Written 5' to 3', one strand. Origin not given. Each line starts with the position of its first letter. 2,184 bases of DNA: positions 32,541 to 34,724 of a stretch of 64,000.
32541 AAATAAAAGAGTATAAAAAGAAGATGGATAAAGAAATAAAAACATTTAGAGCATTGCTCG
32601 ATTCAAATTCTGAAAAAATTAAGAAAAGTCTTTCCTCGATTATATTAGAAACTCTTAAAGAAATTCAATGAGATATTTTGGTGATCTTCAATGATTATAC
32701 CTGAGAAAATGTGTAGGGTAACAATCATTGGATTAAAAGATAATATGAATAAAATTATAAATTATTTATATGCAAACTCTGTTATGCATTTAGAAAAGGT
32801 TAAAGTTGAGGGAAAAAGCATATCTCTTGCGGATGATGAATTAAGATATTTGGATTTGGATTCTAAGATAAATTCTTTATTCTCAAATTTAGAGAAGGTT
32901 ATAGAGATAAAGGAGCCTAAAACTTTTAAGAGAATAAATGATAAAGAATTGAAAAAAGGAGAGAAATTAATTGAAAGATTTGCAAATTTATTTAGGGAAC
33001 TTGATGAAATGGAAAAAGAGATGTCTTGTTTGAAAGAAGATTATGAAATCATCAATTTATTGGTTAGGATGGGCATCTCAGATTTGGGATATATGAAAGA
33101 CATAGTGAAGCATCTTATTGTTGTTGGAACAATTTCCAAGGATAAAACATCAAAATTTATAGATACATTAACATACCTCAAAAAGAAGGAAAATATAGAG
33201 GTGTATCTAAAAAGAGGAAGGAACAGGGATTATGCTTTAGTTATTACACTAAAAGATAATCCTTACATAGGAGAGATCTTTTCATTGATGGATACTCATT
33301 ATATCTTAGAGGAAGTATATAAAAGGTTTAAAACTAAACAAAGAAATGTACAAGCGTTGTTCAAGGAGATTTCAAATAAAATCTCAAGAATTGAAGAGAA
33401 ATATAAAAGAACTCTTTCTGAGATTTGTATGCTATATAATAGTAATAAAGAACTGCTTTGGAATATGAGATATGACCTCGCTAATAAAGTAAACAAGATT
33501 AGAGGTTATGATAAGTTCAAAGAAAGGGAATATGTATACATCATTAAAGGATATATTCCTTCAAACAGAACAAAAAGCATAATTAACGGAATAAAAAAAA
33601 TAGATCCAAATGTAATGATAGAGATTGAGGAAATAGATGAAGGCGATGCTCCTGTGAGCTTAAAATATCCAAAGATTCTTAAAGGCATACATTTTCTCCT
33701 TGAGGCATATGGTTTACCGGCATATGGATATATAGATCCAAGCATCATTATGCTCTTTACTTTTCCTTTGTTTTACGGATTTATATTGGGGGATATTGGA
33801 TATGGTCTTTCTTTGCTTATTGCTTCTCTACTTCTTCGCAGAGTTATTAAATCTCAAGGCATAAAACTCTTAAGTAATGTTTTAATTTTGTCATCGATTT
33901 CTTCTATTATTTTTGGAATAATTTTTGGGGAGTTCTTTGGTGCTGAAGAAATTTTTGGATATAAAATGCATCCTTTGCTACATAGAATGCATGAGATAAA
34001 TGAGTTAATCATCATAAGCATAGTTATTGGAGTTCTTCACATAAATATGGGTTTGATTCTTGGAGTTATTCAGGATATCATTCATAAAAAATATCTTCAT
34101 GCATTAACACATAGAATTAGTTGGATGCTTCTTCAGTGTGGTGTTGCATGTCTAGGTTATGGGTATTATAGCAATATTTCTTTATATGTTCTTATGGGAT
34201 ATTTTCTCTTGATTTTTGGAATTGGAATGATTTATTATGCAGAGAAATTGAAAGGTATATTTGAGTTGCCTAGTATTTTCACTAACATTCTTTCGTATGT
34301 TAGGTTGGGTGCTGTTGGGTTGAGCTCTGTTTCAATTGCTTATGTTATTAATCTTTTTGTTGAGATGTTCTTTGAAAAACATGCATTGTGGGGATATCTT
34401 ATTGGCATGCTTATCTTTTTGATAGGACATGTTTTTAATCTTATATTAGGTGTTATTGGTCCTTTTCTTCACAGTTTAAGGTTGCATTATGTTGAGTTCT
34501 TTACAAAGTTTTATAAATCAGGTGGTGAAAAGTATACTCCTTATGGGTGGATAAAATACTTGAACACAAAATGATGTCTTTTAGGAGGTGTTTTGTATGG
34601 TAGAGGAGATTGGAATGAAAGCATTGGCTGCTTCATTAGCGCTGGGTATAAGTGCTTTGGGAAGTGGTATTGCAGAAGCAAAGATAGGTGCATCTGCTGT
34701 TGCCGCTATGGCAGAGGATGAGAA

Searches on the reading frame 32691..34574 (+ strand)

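Call 18: search_protein_families(library=ncbifam, proteins=[window:32691-34574:+], max_evalue=1e-10)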
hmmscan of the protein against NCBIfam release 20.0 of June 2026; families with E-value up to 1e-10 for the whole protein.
window:32691-34574:+ (627 aa): 9 families
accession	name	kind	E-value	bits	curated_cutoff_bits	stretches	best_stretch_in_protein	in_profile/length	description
NF004430.0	PRK05771.2-4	equivalog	2.4e-115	386.6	670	1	1-622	1-641/646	V-type ATP synthase subunit I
NF004428.0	PRK05771.2-1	equivalog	5.9e-80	269.2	766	1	1-618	1-669/680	V-type ATP synthase subunit I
NF004432.0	PRK05771.3-1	equivalog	2.6e-57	194.6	1044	2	386-618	392-626/643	V-type ATP synthase subunit I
NF004434.0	PRK05771.3-3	equivalog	2.8e-51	174.8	777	2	1-481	1-507/686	V-type ATP synthase subunit I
NF004427.0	PRK05771.1-1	equivalog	3.6e-43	148.3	942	1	80-618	123-650/668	V-type ATP synthase subunit I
NF004429.0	PRK05771.2-2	equivalog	1.1e-36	126.7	799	1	6-618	4-603/608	V-type ATP synthase subunit I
NF004433.0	PRK05771.3-2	equivalog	5.5e-30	104.3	1173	1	1-424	1-419/701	V-type ATP synthase subunit I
NF004431.0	PRK05771.2-5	equivalog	4.3e-25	88.3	851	1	74-418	58-380/649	V-type ATP synthase subunit I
NF004435.0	PRK05771.3-4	equivalog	4.4e-24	84.8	1410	1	1-423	1-420/701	V-type ATP synthase subunit I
